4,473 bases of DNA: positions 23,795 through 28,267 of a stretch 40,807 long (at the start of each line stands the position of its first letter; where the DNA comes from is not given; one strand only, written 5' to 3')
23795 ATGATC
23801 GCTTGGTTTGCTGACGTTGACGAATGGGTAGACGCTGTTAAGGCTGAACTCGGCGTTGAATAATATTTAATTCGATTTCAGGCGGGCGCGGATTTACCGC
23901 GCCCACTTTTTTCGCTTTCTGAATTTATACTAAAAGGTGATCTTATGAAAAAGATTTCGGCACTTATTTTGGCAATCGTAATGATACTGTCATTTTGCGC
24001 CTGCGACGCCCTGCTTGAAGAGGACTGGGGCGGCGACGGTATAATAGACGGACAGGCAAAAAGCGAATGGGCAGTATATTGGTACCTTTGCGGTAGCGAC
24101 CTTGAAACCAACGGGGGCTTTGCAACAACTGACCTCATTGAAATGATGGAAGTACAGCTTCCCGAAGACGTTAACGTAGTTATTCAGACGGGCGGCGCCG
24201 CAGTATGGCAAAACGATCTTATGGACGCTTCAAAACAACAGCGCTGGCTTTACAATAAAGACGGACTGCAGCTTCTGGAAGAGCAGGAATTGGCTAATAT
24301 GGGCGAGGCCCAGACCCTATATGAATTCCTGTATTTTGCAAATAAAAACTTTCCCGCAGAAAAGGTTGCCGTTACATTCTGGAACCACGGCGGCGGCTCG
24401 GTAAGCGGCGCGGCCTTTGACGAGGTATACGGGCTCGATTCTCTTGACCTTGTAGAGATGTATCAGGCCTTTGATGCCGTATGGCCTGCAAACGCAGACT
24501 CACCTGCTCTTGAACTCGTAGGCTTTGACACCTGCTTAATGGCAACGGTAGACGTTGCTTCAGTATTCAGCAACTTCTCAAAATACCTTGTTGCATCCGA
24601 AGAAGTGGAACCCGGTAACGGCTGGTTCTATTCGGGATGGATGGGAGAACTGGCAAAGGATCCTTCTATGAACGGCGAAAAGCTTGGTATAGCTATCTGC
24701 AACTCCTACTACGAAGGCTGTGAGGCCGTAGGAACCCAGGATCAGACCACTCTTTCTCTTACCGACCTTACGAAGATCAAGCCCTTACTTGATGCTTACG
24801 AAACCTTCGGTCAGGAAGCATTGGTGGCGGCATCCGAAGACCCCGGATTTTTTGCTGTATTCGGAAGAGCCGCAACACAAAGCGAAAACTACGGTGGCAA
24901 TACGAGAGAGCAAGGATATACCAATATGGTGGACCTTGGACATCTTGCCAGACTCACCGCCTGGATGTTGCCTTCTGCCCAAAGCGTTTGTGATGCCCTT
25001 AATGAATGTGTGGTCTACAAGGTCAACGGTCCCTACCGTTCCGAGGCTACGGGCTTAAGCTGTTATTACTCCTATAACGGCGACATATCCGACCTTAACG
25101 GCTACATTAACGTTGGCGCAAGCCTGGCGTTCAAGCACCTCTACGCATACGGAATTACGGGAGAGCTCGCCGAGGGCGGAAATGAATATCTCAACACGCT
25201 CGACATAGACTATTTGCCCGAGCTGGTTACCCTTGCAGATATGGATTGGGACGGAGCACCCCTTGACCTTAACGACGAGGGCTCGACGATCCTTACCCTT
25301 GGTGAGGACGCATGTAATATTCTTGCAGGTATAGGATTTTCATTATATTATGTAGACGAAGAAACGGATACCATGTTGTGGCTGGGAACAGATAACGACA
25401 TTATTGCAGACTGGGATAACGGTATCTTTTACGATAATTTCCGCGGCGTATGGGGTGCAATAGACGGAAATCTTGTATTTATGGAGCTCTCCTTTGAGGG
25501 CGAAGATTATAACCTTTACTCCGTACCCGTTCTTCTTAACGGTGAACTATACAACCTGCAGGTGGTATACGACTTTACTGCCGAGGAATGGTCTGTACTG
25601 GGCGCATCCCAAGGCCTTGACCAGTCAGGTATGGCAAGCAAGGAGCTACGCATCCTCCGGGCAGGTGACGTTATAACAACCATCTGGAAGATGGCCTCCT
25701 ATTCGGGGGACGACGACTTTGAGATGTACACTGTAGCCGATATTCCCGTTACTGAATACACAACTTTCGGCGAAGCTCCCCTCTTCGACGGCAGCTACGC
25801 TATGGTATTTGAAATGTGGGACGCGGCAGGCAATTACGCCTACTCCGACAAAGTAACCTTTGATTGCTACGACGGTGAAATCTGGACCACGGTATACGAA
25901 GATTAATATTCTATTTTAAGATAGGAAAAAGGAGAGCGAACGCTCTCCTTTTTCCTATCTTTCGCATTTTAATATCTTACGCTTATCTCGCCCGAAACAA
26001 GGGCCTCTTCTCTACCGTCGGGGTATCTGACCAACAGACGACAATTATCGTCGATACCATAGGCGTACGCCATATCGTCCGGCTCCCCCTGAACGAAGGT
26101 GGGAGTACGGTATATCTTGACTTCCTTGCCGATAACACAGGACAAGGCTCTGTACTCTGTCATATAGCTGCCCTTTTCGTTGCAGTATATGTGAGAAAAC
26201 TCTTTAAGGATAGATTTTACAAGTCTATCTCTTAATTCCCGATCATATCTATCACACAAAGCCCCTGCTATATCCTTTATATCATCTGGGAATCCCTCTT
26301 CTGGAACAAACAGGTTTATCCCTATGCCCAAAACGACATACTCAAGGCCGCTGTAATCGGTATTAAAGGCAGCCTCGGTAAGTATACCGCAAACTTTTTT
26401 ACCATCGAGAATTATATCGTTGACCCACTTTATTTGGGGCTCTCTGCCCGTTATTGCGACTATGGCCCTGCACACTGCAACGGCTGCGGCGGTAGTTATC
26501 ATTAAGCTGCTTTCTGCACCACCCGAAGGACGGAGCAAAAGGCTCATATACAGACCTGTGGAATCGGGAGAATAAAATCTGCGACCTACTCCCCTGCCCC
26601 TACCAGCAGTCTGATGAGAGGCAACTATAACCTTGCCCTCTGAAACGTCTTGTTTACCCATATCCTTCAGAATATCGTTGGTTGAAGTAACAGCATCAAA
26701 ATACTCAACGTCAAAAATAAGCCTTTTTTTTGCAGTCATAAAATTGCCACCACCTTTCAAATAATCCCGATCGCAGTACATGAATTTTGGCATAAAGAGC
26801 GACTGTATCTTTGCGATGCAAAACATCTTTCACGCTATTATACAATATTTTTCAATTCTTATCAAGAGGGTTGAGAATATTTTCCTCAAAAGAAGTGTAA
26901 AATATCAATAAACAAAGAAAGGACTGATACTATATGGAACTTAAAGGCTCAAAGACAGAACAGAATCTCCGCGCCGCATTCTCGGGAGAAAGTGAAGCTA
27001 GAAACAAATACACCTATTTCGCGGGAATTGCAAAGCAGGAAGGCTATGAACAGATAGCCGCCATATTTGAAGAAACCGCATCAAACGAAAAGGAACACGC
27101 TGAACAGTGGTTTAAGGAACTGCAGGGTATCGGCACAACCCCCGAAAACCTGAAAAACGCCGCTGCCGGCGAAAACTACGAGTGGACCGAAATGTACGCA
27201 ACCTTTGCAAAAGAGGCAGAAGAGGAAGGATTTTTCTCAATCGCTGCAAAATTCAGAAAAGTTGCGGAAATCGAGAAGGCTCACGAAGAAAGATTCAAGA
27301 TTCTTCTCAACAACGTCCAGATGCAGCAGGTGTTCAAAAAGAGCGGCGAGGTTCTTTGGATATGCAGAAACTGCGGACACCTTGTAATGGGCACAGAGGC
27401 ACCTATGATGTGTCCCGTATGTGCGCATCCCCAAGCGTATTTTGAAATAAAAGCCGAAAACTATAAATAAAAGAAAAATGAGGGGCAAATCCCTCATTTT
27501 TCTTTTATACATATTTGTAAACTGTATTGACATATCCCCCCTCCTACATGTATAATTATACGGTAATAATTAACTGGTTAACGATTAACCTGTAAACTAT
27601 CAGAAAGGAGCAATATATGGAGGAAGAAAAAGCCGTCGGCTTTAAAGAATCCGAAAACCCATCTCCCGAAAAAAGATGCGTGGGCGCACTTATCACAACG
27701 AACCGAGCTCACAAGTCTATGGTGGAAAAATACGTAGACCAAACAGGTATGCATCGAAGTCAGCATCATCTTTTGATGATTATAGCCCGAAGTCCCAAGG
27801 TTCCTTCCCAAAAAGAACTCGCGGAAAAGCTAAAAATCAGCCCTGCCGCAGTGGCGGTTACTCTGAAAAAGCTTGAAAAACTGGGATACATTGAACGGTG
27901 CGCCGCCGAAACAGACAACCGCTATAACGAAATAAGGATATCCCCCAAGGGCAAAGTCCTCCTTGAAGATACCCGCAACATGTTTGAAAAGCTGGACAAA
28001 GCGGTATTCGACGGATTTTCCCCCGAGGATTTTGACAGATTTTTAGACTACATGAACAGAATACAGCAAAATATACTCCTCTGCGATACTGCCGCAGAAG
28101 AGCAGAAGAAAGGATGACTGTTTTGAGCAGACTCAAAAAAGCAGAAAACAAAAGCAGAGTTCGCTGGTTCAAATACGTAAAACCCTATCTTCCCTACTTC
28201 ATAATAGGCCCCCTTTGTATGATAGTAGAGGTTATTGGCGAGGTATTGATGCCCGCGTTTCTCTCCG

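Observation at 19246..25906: Agr-like circuit without AgrB/AgrD: one polytopic GHKL kinase, two paralogous LytTR regulators and a box-marked envelope/protease output set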

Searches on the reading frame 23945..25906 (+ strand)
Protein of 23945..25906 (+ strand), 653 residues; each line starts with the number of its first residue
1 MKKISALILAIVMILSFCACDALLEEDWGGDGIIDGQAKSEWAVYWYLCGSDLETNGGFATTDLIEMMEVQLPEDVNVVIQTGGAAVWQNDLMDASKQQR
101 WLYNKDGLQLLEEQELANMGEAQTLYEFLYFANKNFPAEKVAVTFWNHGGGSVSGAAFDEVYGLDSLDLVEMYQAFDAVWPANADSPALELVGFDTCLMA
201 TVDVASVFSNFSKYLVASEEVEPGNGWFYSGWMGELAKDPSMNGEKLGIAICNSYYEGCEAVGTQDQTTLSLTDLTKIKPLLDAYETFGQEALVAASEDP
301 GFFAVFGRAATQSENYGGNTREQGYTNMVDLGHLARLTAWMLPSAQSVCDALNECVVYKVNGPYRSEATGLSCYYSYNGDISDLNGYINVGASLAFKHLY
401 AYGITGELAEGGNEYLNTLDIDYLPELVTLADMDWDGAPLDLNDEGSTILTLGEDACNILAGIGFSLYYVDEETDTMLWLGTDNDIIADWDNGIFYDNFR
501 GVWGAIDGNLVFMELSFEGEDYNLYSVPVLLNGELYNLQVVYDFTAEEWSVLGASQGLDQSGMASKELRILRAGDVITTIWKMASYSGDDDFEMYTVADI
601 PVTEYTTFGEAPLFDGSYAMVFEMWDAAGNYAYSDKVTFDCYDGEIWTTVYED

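Call 3: search_protein_families(library=pfam, proteins=[window:23945-25906:+], max_evalue=0.01)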
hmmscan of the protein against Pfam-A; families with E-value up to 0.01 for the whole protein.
window:23945-25906:+ (653 aa): 1 family
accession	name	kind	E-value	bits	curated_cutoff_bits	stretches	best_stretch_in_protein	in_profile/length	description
PF03415.19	Peptidase_C11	-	1.3e-37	130.6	25.8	1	47-359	2-306/359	Clostripain family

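Call 4: search_protein_families(library=ncbifam, proteins=[window:23945-25906:+], max_evalue=0.01)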
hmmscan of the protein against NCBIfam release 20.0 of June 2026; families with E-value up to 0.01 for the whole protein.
window:23945-25906:+ (653 aa): 1 family
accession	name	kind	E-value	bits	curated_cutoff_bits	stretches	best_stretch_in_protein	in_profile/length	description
TIGR02806.2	clostrip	equivalog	6.9e-07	28.5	550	1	117-244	91-229/472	clostripain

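Call 61: search_solved_structures(query=window:23945-25906:+, max_evalue=0.01, show_alignments=2)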
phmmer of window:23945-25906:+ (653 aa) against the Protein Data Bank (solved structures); distinct sequences matched with E-value up to 0.01: 5.
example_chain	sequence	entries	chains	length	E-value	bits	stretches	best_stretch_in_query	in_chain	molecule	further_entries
6mzo_A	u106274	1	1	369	9.2e-06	27.7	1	117-252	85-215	Inactive Zymogen C11 Protease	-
9cip_A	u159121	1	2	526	2.9e-05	26.1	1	116-231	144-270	Clostripain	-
3uws_B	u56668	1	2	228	0.0023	19.8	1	189-277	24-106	hypothetical protein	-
4yec_B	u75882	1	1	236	0.0025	19.7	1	189-277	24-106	Clostripain family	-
6n9j_A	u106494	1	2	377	0.0026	19.6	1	116-230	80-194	Clostripain-related protein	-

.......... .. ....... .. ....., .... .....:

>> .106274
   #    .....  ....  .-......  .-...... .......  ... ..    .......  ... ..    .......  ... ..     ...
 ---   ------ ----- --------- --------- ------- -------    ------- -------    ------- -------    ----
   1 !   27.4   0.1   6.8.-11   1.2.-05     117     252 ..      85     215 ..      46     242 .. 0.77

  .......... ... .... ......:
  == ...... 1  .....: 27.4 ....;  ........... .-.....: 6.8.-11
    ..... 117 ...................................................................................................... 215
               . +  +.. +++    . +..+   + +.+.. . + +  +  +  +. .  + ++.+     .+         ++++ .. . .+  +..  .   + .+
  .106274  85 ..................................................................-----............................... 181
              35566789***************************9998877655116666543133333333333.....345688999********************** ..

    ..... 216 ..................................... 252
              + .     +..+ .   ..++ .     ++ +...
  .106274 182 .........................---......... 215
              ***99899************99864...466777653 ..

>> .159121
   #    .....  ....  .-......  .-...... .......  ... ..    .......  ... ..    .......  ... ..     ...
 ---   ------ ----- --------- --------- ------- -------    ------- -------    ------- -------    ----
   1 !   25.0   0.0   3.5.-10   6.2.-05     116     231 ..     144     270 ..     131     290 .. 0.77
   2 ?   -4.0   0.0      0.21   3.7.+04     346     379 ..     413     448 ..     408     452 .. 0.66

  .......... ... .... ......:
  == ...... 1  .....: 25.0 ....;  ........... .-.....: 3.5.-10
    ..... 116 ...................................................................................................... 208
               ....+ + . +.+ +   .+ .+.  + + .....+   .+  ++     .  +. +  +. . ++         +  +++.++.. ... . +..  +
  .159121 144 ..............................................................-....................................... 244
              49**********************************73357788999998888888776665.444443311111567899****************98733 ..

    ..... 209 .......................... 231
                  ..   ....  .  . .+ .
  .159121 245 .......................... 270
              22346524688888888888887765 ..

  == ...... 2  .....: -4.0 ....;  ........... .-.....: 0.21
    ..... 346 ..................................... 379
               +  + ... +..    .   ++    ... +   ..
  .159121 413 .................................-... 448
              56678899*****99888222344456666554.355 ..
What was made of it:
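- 23945..25906 (+): C11 (clostripain-family) lipoprotein protease with His/Cys motifs intact and an unassigned C-terminal part of about 290 aa. Calls 3, 61.
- On Peptidase C11 (clostripain family): NHGGG and FDxCLM align to clostripain 9cip and to C11 zymogen 6mzo (call 61).
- Checked: Its FWNHGGG and GFDTCLM motifs align to the catalytic His and Cys motifs of clostripain 9cip (call 61).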

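Call 68: search_protein_families(library=padloc, proteins=[window:23945-25906:+], max_evalue=0.01)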
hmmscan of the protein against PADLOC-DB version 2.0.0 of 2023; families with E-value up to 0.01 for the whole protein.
window:23945-25906:+ (653 aa): 0 families

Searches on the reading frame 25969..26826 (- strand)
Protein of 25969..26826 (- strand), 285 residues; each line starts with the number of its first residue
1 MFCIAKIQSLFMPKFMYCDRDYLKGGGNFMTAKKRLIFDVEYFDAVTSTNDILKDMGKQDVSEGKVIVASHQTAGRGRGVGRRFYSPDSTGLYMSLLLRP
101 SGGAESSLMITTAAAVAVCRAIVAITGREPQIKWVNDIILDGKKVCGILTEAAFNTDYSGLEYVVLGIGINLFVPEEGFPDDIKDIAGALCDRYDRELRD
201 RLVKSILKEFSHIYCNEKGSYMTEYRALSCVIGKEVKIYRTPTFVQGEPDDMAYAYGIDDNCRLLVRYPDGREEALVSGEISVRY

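Call 17: search_protein_families(library=pfam, proteins=[window:25969-26826:-], max_evalue=0.001)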
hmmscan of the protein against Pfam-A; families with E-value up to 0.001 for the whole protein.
window:25969-26826:- (285 aa): 2 families
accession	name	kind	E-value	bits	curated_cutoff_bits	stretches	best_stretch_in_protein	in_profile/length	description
PF03099.24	BPL_LplA_LipB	-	2.9e-17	63.3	21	1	43-171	2-133/133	Biotin/lipoate A/B protein ligase family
PF02237.23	BPL_C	-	2e-06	28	21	1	255-284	19-48/48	Biotin protein ligase C terminal domain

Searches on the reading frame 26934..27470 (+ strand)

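Call 17: search_protein_families(library=pfam, proteins=[window:26934-27470:+], max_evalue=0.001)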
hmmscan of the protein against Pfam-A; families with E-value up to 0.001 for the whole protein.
window:26934-27470:+ (178 aa): 4 families
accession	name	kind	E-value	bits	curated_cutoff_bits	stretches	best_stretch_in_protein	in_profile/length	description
PF02915.23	Rubrerythrin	-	2.6e-24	86.6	22.8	1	11-124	2-136/137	Rubrerythrin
PF21349.2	RUBY_RBDX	-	1.3e-13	50.5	26.5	1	142-171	1-30/30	Rubrerythrin, rubredoxin-like domain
PF00210.30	Ferritin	-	1.4e-06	28.7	24.5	1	11-95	3-106/142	Ferritin-like domain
PF23458.2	DUF7130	-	0.0003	21.1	35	1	126-172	39-85/89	Domain of unknown function (DUF7130)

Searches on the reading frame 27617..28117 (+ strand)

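Call 18: search_protein_families(library=pfam, proteins=[window:27617-28117:+], max_evalue=0.001)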
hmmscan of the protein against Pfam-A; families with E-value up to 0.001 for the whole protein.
window:27617-28117:+ (166 aa): 13 families
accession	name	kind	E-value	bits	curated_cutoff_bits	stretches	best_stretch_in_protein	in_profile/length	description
PF12802.13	MarR_2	-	6.2e-15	55.5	27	1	44-102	2-60/61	MarR family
PF01047.28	MarR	-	1.1e-12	48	24.6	1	47-102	3-57/59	MarR family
PF13412.12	HTH_24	-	2.9e-08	33.6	21.9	1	64-93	19-48/48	Winged helix-turn-helix DNA-binding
PF01325.25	Fe_dep_repress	-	3.8e-07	30.7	26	1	59-93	19-53/60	Iron dependent repressor, N-terminal DNA binding domain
PF13463.12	HTH_27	-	2.4e-06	28.1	22.2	1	46-112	2-68/68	Winged helix DNA-binding domain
PF01726.22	LexA_DNA_bind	-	4.7e-05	23.5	23.7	1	62-95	25-59/65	LexA DNA binding domain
PF13730.12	HTH_36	-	4.8e-05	23.5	25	1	63-92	26-55/55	Helix-turn-helix domain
PF01022.26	HTH_5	-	5.9e-05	23.3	22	1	66-93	19-46/47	Bacterial regulatory protein, arsR family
PF13601.12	HTH_34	-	7.4e-05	23.3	27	1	66-119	18-72/80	Winged helix DNA-binding domain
PF22381.2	Staph_reg_Sar_Rot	-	0.00014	22.3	27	1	38-117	5-83/85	Transcriptional regulator SarA/Rot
PF08279.18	HTH_11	-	0.00017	21.8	25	1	52-91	6-44/55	HTH domain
PF02082.26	Rrf2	-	0.0009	19.8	30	0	51-93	10-54/132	Iron-dependent Transcriptional regulator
PF13545.12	HTH_Crp_2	-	0.00096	19.5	27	0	63-94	23-55/70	Crp-like helix-turn-helix domain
